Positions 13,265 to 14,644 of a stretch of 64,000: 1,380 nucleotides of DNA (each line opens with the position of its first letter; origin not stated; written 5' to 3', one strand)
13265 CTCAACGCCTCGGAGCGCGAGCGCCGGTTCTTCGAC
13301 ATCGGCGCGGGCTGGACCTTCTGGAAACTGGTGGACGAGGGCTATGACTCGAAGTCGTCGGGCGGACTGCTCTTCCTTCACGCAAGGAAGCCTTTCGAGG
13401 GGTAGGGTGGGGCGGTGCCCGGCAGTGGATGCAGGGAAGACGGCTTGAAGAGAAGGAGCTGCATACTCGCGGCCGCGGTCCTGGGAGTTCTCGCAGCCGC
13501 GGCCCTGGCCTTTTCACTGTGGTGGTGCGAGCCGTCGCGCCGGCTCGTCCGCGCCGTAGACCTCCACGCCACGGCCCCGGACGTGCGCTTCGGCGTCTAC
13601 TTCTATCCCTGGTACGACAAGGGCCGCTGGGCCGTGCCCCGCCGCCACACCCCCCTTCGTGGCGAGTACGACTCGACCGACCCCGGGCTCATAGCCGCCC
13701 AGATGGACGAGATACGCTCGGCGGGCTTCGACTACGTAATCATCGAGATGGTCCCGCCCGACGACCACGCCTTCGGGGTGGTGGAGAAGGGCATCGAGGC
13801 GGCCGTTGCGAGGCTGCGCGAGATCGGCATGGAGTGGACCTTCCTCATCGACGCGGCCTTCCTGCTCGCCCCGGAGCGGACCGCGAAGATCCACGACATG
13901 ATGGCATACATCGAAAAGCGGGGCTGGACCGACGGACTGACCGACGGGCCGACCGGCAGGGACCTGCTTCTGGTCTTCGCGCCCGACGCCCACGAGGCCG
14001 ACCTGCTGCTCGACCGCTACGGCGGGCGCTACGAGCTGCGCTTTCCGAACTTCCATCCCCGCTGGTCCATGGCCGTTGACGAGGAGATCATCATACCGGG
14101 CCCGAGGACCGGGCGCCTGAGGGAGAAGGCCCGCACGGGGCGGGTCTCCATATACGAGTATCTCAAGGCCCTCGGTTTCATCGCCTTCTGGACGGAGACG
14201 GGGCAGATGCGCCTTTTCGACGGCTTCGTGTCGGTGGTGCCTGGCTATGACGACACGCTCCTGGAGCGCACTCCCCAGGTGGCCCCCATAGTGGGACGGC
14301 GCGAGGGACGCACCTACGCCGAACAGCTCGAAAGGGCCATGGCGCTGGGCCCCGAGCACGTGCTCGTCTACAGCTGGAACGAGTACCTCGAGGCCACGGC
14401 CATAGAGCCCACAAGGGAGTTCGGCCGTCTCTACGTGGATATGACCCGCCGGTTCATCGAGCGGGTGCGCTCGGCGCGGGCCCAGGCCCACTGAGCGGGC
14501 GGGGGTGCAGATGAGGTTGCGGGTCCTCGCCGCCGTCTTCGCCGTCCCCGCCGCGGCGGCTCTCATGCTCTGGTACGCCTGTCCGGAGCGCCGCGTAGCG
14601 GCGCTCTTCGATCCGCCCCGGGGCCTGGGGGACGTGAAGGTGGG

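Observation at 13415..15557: GH99/WbsX-like domain present three times (two tandem exported paralogs plus the C-terminus of the GT4 at 3133–5295)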

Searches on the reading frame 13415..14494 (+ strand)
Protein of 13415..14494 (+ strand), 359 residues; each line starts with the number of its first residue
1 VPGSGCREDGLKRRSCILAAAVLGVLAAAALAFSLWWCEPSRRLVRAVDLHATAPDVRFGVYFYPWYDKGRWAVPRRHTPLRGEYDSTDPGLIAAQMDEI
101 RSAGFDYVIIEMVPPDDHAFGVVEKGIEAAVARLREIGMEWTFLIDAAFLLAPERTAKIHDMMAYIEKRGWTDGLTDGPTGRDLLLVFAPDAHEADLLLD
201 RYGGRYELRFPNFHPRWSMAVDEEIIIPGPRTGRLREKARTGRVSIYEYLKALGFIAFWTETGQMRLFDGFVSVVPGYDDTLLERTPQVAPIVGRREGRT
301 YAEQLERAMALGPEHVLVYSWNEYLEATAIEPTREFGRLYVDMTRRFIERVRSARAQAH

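Call 6: search_protein_families(library=pfam, proteins=[window:13415-14494:+], max_evalue=1)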
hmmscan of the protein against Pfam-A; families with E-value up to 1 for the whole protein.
window:13415-14494:+ (359 aa): 2 families
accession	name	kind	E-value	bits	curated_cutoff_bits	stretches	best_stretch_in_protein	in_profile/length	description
PF16317.11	Glyco_hydro_99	-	3.9e-07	30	33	1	272-333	247-307/341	Glycosyl hydrolase family 99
PF14307.12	Glyco_tran_WbsX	-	9.6e-06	25.7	25.1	1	265-343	269-349/350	Glycosyltransferase WbsX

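Call 7: search_protein_families(library=ncbifam, proteins=[window:13415-14494:+], max_evalue=1)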
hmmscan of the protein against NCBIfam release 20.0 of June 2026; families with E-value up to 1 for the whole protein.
window:13415-14494:+ (359 aa): 0 families

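Call 12: search_solved_structures(query=window:13415-14494:+, max_evalue=10, show_alignments=2)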
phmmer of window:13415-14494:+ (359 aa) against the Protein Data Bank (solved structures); distinct sequences matched with E-value up to 10: 14.
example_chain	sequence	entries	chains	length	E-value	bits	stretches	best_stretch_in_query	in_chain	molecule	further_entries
6zdc_A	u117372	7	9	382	0.00013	24.1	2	272-342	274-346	Glycoprotein endo-alpha-1,2-mannosidase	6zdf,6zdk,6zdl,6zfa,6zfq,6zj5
6zfn_AAA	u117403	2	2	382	0.00035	22.8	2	79-117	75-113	Glycoprotein endo-alpha-1,2-mannosidase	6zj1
4ad1_A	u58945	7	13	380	0.0026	19.9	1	271-335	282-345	GLYCOSYL HYDROLASE FAMILY 71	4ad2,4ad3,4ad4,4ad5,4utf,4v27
5lyr_A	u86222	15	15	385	0.0027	19.8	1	271-335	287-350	Glycosyl hydrolase family 71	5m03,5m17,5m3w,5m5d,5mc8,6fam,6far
4v28_A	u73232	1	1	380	0.0066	18.6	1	271-335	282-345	GLYCOSYL HYDROLASE FAMILY 71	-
6fwo_A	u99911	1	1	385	0.0068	18.5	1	271-335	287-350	Glycosyl hydrolase family 71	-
5mel_A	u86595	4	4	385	0.0068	18.5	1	271-335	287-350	Glycosyl hydrolase family 71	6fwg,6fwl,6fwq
4acy_A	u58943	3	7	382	0.039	16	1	271-333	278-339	ENDO-ALPHA-MANNOSIDASE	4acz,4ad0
4acz_B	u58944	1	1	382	0.039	16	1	271-333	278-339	ENDO-ALPHA-MANNOSIDASE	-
6l0q_A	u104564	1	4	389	0.42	12.6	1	131-198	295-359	Protein CysO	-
3vsc_A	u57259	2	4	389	0.42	12.6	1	131-198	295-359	Protein CysO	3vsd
1wkv_A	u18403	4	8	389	0.42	12.6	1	131-198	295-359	cysteine synthase | Protein CysO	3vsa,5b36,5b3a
6l0p_A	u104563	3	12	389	0.47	12.5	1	130-198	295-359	Protein CysO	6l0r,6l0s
3q15_A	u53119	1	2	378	1.6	10.7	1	117-170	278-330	Response regulator aspartate phosphatase H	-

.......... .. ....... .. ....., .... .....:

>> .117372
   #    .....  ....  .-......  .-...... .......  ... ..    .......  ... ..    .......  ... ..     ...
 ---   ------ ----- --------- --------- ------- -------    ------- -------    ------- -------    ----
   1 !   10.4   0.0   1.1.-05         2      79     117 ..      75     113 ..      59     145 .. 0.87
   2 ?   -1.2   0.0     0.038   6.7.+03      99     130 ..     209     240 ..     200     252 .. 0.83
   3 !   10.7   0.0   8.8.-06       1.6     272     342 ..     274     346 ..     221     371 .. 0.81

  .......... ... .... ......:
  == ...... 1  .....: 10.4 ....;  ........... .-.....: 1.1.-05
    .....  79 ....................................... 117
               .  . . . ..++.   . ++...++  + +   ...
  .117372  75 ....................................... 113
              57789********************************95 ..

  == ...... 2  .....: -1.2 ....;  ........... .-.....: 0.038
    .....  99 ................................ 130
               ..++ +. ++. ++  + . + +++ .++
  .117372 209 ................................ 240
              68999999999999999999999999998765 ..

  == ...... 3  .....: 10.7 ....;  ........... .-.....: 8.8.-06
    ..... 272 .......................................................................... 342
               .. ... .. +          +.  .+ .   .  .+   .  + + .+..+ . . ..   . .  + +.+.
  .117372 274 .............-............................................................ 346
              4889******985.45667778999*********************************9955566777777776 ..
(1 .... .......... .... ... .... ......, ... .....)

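Call 13: find_homologous_proteins(query=window:13415-14494:+)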
Query window:13415-14494:+ (359 aa): 8 proteins with E <= 0.001 among 8000 candidates.
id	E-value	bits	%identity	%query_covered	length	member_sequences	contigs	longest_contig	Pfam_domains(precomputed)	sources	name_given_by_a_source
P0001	2.9e-235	798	100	97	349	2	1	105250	PF14307.13,PF16317.12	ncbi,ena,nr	ncbi:MAG TPA: hypothetical protein ENJ37_05005 [Deltaproteobacteria bacterium]|nr:hypothetical prote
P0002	1.6e-116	407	54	91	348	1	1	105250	PF16317.12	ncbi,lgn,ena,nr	ncbi:MAG TPA: hypothetical protein ENJ37_05010 [Deltaproteobacteria bacterium]|nr:hypothetical prote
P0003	5.3e-74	267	45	84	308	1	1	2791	PF14307.13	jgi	jgi:hypothetical protein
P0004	2.6e-72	262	42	84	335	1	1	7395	PF14307.13,PF16317.12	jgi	-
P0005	1.9e-49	187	40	78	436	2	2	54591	-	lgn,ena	-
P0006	9.5e-48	181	36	82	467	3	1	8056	PF14307.13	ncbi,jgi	jgi:hypothetical protein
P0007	4.8e-11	60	26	77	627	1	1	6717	PF16402.13,PF03659.21,PF14307.13,PF16317.12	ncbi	ncbi:MAG: glycoside hydrolase family 99-like domain-containing protein [Armatimonadota bacterium]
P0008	1.8e-8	52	26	86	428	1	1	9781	PF16402.13,PF03659.21,PF14307.13,PF16317.12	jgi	jgi:glycoprotein endo-alpha-1,2-mannosidase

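Call 22: find_encoding_contigs(protein=P0006, flank=10000, max_places=3)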
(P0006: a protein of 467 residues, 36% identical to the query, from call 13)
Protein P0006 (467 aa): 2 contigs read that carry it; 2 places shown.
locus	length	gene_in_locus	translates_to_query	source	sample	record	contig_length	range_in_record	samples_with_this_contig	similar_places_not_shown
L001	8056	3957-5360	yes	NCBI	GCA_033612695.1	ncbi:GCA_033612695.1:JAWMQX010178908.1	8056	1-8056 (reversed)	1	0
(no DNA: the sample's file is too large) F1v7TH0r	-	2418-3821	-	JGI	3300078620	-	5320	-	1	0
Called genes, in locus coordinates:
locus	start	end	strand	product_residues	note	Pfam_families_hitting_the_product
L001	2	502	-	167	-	?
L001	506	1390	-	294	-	PF00528:BPD_transp_1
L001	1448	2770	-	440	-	PF01547:SBP_bac_1, PF13416:SBP_bac_8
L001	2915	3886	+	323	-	PF01073:3Beta_HSD, PF01370:Epimerase, PF02719:Polysacc_synt_2 (faint), PF04321:RmlD_sub_bind, PF05368:NmrA (weak), PF16363:GDP_Man_Dehyd, PF13460:NAD_binding_10, PF07993:NAD_binding_4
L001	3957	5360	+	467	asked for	PF14307:Glyco_tran_WbsX (faint)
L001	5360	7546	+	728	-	PF13439:Glyco_transf_4, PF00534:Glycos_transf_1, PF13692:Glyco_trans_1_4, PF16317:Glyco_hydro_99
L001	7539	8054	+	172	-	?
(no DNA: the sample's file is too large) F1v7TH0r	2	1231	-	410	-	?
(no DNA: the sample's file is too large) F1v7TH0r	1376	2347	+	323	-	PF01073:3Beta_HSD, PF01370:Epimerase, PF02719:Polysacc_synt_2 (faint), PF04321:RmlD_sub_bind, PF05368:NmrA (weak), PF16363:GDP_Man_Dehyd, PF13460:NAD_binding_10, PF07993:NAD_binding_4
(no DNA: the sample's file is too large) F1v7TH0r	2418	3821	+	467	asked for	PF14307:Glyco_tran_WbsX (faint)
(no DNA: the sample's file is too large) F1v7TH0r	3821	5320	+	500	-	?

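Call 23: find_encoding_contigs(protein=P0005, flank=10000, max_places=3)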
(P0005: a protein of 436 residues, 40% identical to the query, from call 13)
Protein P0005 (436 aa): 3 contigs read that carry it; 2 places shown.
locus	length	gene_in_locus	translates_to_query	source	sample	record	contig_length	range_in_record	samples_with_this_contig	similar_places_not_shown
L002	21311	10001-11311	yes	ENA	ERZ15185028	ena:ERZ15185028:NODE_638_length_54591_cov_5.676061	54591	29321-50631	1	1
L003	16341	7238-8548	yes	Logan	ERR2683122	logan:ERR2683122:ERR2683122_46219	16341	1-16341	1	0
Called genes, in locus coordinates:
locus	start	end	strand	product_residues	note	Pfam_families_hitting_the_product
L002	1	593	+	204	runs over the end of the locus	-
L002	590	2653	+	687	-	-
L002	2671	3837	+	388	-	PF03721:UDPG_MGDP_dh_N, PF00984:UDPG_MGDP_dh, PF03720:UDPG_MGDP_dh_C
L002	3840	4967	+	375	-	PF02350:Epimerase_2, PF13439:Glyco_transf_4 (faint), PF13579:Glyco_trans_4_4 (weak)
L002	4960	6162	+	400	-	PF00534:Glycos_transf_1, PF13692:Glyco_trans_1_4, PF13524:Glyco_trans_1_2 (weak)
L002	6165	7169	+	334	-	PF13439:Glyco_transf_4 (weak), PF00534:Glycos_transf_1, PF13692:Glyco_trans_1_4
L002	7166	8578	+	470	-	PF13489:Methyltransf_23, PF08241:Methyltransf_11, PF08242:Methyltransf_12, PF13649:Methyltransf_25, PF13847:Methyltransf_31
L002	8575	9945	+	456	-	-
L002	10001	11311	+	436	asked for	-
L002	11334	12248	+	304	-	PF05050:Methyltransf_21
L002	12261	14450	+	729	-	PF13439:Glyco_transf_4, PF00534:Glycos_transf_1, PF13524:Glyco_trans_1_2, PF13692:Glyco_trans_1_4, PF16317:Glyco_hydro_99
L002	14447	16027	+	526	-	PF00534:Glycos_transf_1, PF13692:Glyco_trans_1_4, PF13524:Glyco_trans_1_2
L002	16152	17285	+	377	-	PF13439:Glyco_transf_4, PF13579:Glyco_trans_4_4, PF00534:Glycos_transf_1, PF13692:Glyco_trans_1_4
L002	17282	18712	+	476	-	PF02878:PGM_PMM_I, PF02879:PGM_PMM_II, PF02880:PGM_PMM_III (weak), PF00408:PGM_PMM_IV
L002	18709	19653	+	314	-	PF01073:3Beta_HSD, PF01370:Epimerase, PF02719:Polysacc_synt_2 (weak), PF04321:RmlD_sub_bind, PF13460:NAD_binding_10, PF16363:GDP_Man_Dehyd, PF07993:NAD_binding_4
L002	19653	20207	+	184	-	PF02397:Bac_transf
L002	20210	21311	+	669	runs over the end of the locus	PF22674:C2185-like_N (weak), PF01073:3Beta_HSD (weak), PF01370:Epimerase, PF02719:Polysacc_synt_2, PF04321:RmlD_sub_bind, PF16363:GDP_Man_Dehyd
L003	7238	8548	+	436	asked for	-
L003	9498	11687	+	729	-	PF13439:Glyco_transf_4, PF00534:Glycos_transf_1, PF13524:Glyco_trans_1_2, PF13692:Glyco_trans_1_4, PF16317:Glyco_hydro_99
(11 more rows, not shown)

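Call 28: search_protein_representatives(alignment_id=A2)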
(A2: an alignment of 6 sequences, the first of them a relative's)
Query: 6 sequences, 324 profile positions. Proteins with E-value up to 0.001 (for the whole library): 3526; up to 1e-10: 1076; up to 1e-30: 56. The best 150 are listed.
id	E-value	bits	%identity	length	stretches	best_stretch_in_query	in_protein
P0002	1.9e-143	493.7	-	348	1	5-324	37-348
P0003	8.2e-142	488.3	-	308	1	10-315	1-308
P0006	2.2e-136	470.4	-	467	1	1-323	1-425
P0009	4.6e-112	390.5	-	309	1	8-308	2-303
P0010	1.1e-110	386.0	-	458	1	10-315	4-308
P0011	8.7e-106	369.9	-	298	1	9-305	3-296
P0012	2.3e-104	365.2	-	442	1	11-306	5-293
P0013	3.9e-102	357.9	-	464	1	9-317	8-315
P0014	9.3e-102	356.7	-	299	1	10-308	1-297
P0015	4.3e-101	354.5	-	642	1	10-310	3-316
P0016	9.5e-100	350.1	-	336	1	10-309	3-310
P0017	2.9e-99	348.5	-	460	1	11-318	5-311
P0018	1.2e-95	336.5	-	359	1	11-313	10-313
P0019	1.4e-95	336.3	-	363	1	11-318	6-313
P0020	8.7e-95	333.8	-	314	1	9-309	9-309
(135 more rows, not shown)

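Call 29: search_protein_families(library=pfam, proteins=[L002:8575-9945:+, L002:590-2653:+], max_evalue=0.1)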
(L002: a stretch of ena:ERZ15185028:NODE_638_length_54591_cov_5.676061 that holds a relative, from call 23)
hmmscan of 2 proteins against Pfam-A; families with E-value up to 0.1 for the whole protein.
L002:8575-9945:+ (456 aa): 1 family
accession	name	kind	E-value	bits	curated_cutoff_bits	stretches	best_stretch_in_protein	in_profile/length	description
PF04055.27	Radical_SAM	-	0.026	15.1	29.5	1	120-202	7-88/166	Radical SAM superfamily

L002:590-2653:+ (687 aa): 0 families

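Call 37: predict_structure(alignment_id=A2)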
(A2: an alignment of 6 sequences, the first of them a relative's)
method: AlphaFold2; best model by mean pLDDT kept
length: 349 residues; sequences in the alignment: 6
mean_pLDDT: 78.6   pTM: 0.79
mean pLDDT of the five models: 78.6, 78.3, 75.3, 74.9, 74.9
residues with pLDDT >= 90: 126; 70-90: 127; 50-70: 57; < 50: 39
segments of 3 or more residues with pLDDT < 50: 28-39, 41-43, 270-288
pLDDT, mean of each block of 10 residues (from residue 1): 65 72 54 43 70 87 60 72 93 96 91 95 98 93 90 96 95 94 92 94 78 87 87 84 81 70 71 41 46 78 88 69 69 85 65
secondary structure, 60 per line:
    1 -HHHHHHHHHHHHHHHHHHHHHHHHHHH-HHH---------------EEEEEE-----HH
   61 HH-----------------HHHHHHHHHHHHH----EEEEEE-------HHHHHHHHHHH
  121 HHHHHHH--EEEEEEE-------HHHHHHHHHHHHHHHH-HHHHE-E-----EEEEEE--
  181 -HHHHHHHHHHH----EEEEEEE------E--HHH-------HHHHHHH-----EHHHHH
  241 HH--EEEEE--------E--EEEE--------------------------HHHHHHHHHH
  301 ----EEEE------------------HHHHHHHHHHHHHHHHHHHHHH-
elements in order: H2-28 E48-53 H59-62 H80-92 E97-102 H110-127 E130-136 H144-159 H161-164 E173-178 H182-192 E197-203 H223-229 H236-242 E245-249 E261-264 H291-300 E305-308 H327-348

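Call 41: fold_search(model_id=the predicted structure, library=pdb)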
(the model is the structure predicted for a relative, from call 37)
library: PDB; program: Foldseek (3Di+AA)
matches with E <= 10: 1474; with E <= 0.001: 48
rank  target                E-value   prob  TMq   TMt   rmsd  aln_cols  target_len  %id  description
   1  6zdf_B                2.5e-10  1.00  0.55  0.54   8.6       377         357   19  Structure of the catalytic domain of human endo-alpha-mannosidase MANEA in complex with HEPES (released 2020-11-18)
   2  6zdf_C                2.9e-10  1.00  0.54  0.53   8.8       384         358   18  Structure of the catalytic domain of human endo-alpha-mannosidase MANEA in complex with HEPES (released 2020-11-18)
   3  6zfq                  3.0e-10  1.00  0.56  0.57   8.3       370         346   19  Structure of the catalytic domain of human endo-alpha-mannosidase MANEA in complex with bis-tris (released 2020-11-18)
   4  6zdl                  3.6e-10  1.00  0.54  0.53   8.6       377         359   18  Structure of the catalytic domain of human endo-alpha-mannosidase MANEA in complex with GlcIFG and hexatungstotellurate( (released 2020-11-18)
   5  6zdf_A                3.9e-10  1.00  0.54  0.53   8.7       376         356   19  Structure of the catalytic domain of human endo-alpha-mannosidase MANEA in complex with HEPES (released 2020-11-18)
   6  6zfa_AAA              4.1e-10  1.00  0.54  0.53   7.1       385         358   18  Structure of the catalytic domain of human endo-alpha-mannosidase MANEA in complex with GlcIFG, alpha-1,2-mannobiose (released 2020-11-18)
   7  4ad0_C                5.6e-10  1.00  0.53  0.57   8.1       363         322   16  Structure of the GH99 endo-alpha-mannosidase from Bacteriodes thetaiotaomicron in complex with BIS-TRIS-Propane (released 2012-02-01)
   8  6zdc                  6.3e-10  1.00  0.53  0.53   7.7       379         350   18  Structure of the catalytic domain of human endo-alpha-mannosidase MANEA in complex with nickel (released 2020-11-18)
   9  4ad0_A                1.3e-09  1.00  0.51  0.55   7.5       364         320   14  Structure of the GH99 endo-alpha-mannosidase from Bacteriodes thetaiotaomicron in complex with BIS-TRIS-Propane (released 2012-02-01)
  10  6zdk                  2.0e-09  1.00  0.54  0.52   8.7       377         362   18  Structure of the catalytic domain of human endo-alpha-mannosidase MANEA in complex with HEPES and hexatungstotellurate(V (released 2020-11-18)
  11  6zj1_AAA              2.1e-09  1.00  0.53  0.51   8.7       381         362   18  Structure of an inactive E404Q variant of the catalytic domain of human endo-alpha-mannosidase MANEA in complex with (released 2020-12-02)
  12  4ad0_D                2.2e-09  1.00  0.52  0.56   8.4       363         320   15  Structure of the GH99 endo-alpha-mannosidase from Bacteriodes thetaiotaomicron in complex with BIS-TRIS-Propane (released 2012-02-01)
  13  6zfn_AAA              3.4e-09  1.00  0.53  0.53   7.5       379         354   19  Structure of an inactive E404Q variant of the catalytic domain of human endo-alpha-mannosidase MANEA in complex with (released 2020-11-18)
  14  4acy_A                3.6e-09  1.00  0.54  0.55   8.2       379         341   14  Selenomethionine derivative of the GH99 endo-alpha-mannosidase from Bacteroides thetaiotaomicron (released 2012-02-01)
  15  4ad0_B                3.8e-09  1.00  0.54  0.58   8.3       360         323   16  Structure of the GH99 endo-alpha-mannosidase from Bacteriodes thetaiotaomicron in complex with BIS-TRIS-Propane (released 2012-02-01)
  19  4v28_A                2.1e-08  1.00  0.54  0.54   9.2       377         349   16  Structure of an E333Q variant of the GH99 endo-alpha-mannanase from Bacteroides xylanisolvens in complex with Man-Man- (released 2014-12-24)
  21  4ad1                  3.8e-08  1.00  0.51  0.51   8.9       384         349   14  Structure of the GH99 endo-alpha-mannosidase from Bacteroides xylanisolvens (released 2012-02-01)
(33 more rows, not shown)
